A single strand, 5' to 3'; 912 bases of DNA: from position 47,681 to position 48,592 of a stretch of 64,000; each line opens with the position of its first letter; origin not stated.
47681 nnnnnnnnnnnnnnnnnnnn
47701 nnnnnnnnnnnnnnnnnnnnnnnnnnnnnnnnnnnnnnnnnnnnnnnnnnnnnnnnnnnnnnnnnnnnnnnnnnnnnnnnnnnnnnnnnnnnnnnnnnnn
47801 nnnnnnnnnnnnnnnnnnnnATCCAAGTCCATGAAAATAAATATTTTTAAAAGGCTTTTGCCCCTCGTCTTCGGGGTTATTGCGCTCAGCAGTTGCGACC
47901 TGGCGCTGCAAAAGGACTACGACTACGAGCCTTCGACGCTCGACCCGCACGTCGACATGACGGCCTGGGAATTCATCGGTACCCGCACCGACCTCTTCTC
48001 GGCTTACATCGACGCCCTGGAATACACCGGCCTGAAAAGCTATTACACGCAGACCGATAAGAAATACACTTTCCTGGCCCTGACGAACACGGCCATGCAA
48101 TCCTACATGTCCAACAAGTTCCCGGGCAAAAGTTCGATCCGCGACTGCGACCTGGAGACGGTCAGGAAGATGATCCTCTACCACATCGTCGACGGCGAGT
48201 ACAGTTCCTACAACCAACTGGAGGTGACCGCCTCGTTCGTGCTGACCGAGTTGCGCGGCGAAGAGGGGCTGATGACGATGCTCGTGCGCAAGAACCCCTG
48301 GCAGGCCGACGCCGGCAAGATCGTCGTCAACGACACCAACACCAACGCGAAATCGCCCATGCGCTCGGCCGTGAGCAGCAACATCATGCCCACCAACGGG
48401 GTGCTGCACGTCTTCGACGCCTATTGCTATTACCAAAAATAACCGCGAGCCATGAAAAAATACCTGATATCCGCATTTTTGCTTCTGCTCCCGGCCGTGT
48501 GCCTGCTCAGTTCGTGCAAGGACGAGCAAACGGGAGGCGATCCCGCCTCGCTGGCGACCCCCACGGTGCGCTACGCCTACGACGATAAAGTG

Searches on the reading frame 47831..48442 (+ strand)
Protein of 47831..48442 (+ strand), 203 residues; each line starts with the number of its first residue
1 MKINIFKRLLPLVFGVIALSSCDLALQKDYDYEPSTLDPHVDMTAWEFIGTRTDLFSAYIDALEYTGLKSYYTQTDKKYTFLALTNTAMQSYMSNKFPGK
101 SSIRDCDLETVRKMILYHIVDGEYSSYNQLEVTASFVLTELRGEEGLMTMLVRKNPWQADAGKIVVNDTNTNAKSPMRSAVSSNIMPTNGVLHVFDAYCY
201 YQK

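Call 72: search_protein_families(library=pfam, proteins=[window:47831-48442:+], max_evalue=0.00001)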
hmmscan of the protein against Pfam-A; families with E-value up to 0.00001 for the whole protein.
window:47831-48442:+ (203 aa): 1 family
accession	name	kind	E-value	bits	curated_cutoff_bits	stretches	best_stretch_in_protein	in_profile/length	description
PF02469.27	Fasciclin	-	9.9e-10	39.1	22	1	56-196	3-118/123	Fasciclin domain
